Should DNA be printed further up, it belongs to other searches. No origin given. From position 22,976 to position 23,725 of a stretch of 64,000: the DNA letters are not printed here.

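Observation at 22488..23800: Low-GC toxin tip and overlapping exported ORF: a candidate new toxin-immunity pair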

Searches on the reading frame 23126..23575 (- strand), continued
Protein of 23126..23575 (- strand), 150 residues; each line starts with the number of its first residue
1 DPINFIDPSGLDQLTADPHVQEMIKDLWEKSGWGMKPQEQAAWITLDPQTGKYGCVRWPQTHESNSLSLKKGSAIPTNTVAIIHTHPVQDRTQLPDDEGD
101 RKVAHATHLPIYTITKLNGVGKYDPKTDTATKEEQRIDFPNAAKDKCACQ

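Call 62: search_solved_structures(query=A3, max_evalue=1, show_alignments=3)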
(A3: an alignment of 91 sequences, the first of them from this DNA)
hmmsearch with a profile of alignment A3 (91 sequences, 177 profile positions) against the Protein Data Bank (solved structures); distinct sequences matched with E-value up to 1: 4.
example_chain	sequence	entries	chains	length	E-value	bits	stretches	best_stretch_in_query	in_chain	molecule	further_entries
6sk7_A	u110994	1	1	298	0.23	14.2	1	90-137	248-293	VP1 capsid protein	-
2kcq_A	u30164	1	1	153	0.42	13.4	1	98-125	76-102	Mov34/MPN/PAD-1 family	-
8tyx_B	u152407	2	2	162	0.52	13.1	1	74-127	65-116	DUB(BilC) E33A Mutant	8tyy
2qlc_A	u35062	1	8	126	0.95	12.2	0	98-124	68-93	DNA repair protein radC homolog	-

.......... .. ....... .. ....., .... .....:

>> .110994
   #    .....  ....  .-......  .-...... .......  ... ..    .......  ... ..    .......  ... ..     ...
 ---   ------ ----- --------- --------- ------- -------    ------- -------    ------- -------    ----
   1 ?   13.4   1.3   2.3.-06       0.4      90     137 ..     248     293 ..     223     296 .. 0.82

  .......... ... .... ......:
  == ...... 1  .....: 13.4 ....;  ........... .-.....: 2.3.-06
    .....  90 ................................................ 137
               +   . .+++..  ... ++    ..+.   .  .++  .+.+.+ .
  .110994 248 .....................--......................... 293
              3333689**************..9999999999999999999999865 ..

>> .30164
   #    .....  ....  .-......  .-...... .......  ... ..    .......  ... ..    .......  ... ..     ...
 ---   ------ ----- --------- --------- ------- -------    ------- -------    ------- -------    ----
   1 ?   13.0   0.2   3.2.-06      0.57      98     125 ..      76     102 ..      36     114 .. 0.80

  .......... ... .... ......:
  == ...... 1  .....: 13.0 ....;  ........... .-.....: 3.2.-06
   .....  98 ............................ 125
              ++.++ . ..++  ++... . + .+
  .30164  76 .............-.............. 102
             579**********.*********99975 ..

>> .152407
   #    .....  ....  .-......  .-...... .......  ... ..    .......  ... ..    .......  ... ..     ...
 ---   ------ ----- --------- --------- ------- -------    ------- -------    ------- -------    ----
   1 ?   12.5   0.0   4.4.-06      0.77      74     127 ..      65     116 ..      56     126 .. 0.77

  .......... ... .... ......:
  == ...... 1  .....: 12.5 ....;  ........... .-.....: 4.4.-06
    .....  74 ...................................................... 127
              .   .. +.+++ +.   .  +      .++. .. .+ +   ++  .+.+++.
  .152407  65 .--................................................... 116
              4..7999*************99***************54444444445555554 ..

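Call 63: search_protein_families(library=pfam, proteins=[P0005, P0008, P0011, P0014, P0018, P0019, P0020, P0021, P0022, P0027], max_evalue=0.1)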
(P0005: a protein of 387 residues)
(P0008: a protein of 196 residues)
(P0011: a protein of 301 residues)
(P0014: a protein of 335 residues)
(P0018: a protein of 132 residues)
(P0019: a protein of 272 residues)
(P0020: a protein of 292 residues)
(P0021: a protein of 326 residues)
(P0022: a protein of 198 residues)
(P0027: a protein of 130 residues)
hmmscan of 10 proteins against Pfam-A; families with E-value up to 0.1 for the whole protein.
P0005 (387 aa): 4 families
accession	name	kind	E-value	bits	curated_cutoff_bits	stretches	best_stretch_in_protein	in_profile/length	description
PF25023.1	TEN_YD-shell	-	3.2e-14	52.4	50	1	47-238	694-894/909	Teneurin YD-shell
PF05593.20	RHS_repeat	-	0.00016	22.4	22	1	52-72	15-36/38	RHS Repeat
PF13424.12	TPR_12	-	0.0089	16.6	30.1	1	3-48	25-71/77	Tetratricopeptide repeat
PF13432.12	TPR_16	-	0.022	15.6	32.7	1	6-48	15-57/65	Tetratricopeptide repeat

P0008 (196 aa): 0 families

P0011 (301 aa): 1 family
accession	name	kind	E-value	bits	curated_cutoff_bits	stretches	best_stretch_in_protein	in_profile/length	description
PF25023.1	TEN_YD-shell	-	9.6e-16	57.5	50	1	20-149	756-890/909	Teneurin YD-shell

P0014 (335 aa): 1 family
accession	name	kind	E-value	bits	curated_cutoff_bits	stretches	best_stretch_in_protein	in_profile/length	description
PF05593.20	RHS_repeat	-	2e-09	38.1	22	1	2-33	2-35/38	RHS Repeat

P0018 (132 aa): 2 families
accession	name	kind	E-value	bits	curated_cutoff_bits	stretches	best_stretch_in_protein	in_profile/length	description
PF20114.4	DUF6504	-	0.0012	19.5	24.2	1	49-119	27-97/103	Domain of unknown function (DUF6504)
PF14464.11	Prok-JAB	-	0.054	13.8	25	0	23-97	17-102/114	Prokaryotic homologs of the JAB domain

P0019 (272 aa): 1 family
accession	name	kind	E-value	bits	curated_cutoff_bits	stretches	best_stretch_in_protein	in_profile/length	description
PF01344.31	Kelch_1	-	0.09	12.8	20.1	0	234-249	27-42/46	Kelch motif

P0020 (292 aa): 1 family
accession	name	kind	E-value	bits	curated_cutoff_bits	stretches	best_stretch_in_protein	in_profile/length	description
PF03527.20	RHS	-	0.0021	18.3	27.9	1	38-67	3-32/38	RHS protein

P0021 (326 aa): 2 families
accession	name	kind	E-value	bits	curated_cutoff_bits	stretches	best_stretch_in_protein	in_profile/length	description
PF03527.20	RHS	-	0.00021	21.5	27.9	1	69-93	8-32/38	RHS protein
PF14220.11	DUF4329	-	0.039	14.4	28.6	1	228-303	37-112/116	Domain of unknown function (DUF4329)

P0022 (198 aa): 1 family
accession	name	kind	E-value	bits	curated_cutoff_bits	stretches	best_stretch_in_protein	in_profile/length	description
PF14464.11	Prok-JAB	-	0.041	14.2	25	1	113-150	67-100/114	Prokaryotic homologs of the JAB domain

P0027 (130 aa): 1 family
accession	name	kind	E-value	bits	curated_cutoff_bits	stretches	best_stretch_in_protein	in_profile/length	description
PF14220.11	DUF4329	-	0.051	14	28.6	1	38-109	40-113/116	Domain of unknown function (DUF4329)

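Call 65: find_encoding_contigs(protein=P0012, flank=3000, max_places=1)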
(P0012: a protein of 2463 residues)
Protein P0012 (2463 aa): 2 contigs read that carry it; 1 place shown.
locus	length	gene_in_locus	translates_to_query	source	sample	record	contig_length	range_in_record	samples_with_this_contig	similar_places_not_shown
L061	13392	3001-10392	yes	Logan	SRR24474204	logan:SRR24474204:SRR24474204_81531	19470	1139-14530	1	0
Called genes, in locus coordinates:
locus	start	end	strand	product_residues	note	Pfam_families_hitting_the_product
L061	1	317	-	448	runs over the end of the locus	PF13424:TPR_12 (faint)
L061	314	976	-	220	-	PF08281:Sigma70_r4_2 (weak), PF04545:Sigma70_r4 (weak)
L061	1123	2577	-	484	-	PF14559:TPR_19 (faint), PF13424:TPR_12 (weak), PF00515:TPR_1 (faint), PF07719:TPR_2 (faint), PF13424:TPR_12 (weak)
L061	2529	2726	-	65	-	-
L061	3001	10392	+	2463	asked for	PF01436:NHL (weak), PF01833:TIG, PF02368:Big_2, PF25020:TTR_TEN1-4, PF24329:FN-plug_TEN1-4, PF25021:TEN_NHL (weak), PF25023:TEN_YD-shell, PF05593:RHS_repeat, +1 more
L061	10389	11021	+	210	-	-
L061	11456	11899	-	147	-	-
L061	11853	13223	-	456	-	PF13289:SIR2_2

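Call 66: find_encoding_contigs(protein=P0032, flank=3000, max_places=1)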
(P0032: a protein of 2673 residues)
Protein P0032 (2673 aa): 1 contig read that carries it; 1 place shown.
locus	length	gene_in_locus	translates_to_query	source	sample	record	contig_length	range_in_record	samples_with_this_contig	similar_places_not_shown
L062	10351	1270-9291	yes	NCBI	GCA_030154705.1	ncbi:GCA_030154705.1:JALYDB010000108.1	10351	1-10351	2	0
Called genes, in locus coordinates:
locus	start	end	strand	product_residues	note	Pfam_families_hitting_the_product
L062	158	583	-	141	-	-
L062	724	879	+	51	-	-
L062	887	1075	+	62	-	-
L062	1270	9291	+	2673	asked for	PF01436:NHL (weak), PF08450:SGL (weak), PF01833:TIG, PF02368:Big_2, PF25020:TTR_TEN1-4, PF25021:TEN_NHL, PF25023:TEN_YD-shell, PF05593:RHS_repeat, +2 more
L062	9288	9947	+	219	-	-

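Call 67: find_encoding_contigs(protein=P0058, flank=3000, max_places=1)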
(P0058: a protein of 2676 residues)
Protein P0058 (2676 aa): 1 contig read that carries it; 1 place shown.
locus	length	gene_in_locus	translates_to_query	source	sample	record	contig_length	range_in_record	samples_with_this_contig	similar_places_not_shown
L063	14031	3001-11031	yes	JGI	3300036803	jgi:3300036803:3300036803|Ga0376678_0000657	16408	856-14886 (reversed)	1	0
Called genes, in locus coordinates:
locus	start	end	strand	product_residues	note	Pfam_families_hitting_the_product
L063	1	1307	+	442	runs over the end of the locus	PF14559:TPR_19 (faint), PF13428:TPR_14 (faint), PF13424:TPR_12 (faint), PF13432:TPR_16 (faint), PF00515:TPR_1 (faint), PF07719:TPR_2 (faint), PF13174:TPR_6 (faint)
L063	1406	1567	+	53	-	-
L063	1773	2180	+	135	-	PF12833:HTH_18, PF00165:HTH_AraC (weak)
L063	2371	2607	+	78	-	-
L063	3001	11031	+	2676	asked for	PF01436:NHL (weak), PF01833:TIG, PF02368:Big_2, PF25020:TTR_TEN1-4, PF25021:TEN_NHL (weak), PF25021:TEN_NHL, PF25023:TEN_YD-shell, PF05593:RHS_repeat, +2 more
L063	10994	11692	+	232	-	-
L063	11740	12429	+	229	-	-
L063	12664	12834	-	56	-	-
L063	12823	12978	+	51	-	-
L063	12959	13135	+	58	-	-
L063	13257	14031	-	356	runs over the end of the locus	PF00154:RecA_N, PF06745:ATPase (weak), PF08423:Rad51, PF27531:MT3502_N (weak), PF21096:RecA_C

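Call 69: find_encoding_contigs(protein=P0009, flank=5000, max_places=3)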
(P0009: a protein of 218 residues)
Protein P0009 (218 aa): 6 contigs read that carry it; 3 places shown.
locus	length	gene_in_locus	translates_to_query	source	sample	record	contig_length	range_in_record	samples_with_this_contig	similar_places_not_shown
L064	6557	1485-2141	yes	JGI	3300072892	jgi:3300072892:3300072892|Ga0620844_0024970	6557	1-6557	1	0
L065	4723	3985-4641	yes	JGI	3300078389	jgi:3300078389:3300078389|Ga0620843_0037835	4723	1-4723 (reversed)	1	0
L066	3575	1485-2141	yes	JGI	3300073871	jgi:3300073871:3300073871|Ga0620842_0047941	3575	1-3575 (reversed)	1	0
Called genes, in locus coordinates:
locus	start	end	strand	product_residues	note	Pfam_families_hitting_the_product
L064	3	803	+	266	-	?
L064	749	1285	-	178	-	PF13279:4HBT_2, PF03061:4HBT (weak)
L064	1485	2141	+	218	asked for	-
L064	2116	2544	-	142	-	PF13673:Acetyltransf_10, PF00583:Acetyltransf_1, PF13508:Acetyltransf_7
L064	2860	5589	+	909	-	PF13620:CarboxypepD_reg, PF17210:SdrD_B (weak), PF00593:TonB_dep_Rec_b-barrel, PF25183:OMP_b-brl_4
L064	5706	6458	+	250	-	PF00106:adh_short, PF01370:Epimerase (faint), PF08659:KR, PF13561:adh_short_C2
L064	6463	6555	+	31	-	?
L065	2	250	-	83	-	?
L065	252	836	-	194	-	PF12787:EcsC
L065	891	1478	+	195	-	-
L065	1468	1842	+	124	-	PF13601:HTH_34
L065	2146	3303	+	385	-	PF01494:FAD_binding_3 (faint), PF05834:Lycopene_cycl (faint), PF07992:Pyr_redox_2 (faint), PF13450:NAD_binding_8 (weak)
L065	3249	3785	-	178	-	PF13279:4HBT_2, PF03061:4HBT (weak)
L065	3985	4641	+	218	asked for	-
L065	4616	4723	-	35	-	?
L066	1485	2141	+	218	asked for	-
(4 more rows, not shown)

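Call 70: find_encoding_contigs(protein=P0015, flank=5000, max_places=3)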
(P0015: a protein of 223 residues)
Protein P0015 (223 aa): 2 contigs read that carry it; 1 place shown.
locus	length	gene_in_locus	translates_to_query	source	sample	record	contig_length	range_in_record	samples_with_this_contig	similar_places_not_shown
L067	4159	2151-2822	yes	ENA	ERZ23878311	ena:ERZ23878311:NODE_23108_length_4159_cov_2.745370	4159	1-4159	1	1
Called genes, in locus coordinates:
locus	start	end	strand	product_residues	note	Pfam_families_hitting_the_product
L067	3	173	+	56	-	?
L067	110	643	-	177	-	PF12867:DinB_2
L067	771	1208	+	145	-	PF13279:4HBT_2, PF03061:4HBT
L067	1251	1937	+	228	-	PF07238:PilZ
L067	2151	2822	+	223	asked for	-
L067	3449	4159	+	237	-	?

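Call 73: fold_search(model_id=the predicted structure, library=viral)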
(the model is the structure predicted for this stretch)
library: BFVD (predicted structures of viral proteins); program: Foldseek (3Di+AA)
matches with E <= 10: 727; with E <= 0.001: 10
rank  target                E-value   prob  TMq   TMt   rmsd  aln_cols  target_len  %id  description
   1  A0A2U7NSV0            3.9e-05  1.00  0.56  0.67   3.6       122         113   22  (no name in the UniProt tables at hand)
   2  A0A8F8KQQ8            7.5e-05  1.00  0.50  0.43  10.2       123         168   20  Deubiquitination hydrolase [Clandestinovirus]
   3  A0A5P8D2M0            9.8e-05  1.00  0.56  0.30   3.7       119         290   15  (no name in the UniProt tables at hand)
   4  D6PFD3                9.8e-05  1.00  0.46  0.39   8.6       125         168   19  (no name in the UniProt tables at hand)
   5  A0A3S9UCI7            1.3e-04  1.00  0.51  0.46   9.7       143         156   13  (no name in the UniProt tables at hand)
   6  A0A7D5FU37            1.3e-04  1.00  0.47  0.26   9.3       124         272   15  (no name in the UniProt tables at hand)
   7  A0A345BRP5            2.1e-04  1.00  0.46  0.26   5.3       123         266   14  (no name in the UniProt tables at hand)
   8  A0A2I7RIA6            2.9e-04  1.00  0.48  0.44   4.5       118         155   17  (no name in the UniProt tables at hand)
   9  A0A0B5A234            5.2e-04  1.00  0.45  0.56   4.1       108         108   18  (no name in the UniProt tables at hand)
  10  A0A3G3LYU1            6.8e-04  1.00  0.51  0.56   4.8       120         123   14  JAB domain-containing protein [Brevibacterium phage Cantare]
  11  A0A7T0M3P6            2.5e-03  0.99  0.46  0.45   6.5       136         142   10  (no name in the UniProt tables at hand)
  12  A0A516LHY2            2.5e-03  0.98  0.45  0.38  11.8       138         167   13  (no name in the UniProt tables at hand)
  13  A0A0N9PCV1            2.6e-03  1.00  0.47  0.26   4.4       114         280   19  Uncharacterized protein [Acidianus rod-shaped virus 2]
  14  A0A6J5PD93            4.1e-03  0.99  0.37  0.23   4.4        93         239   14  Endopeptidase, NLPC/P60 domain containing protein [uncultured Caudovirales phage]
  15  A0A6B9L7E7            4.4e-03  0.99  0.44  0.51   4.6       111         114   16  JAB domain-containing protein [Mycobacterium phage Onyinye]
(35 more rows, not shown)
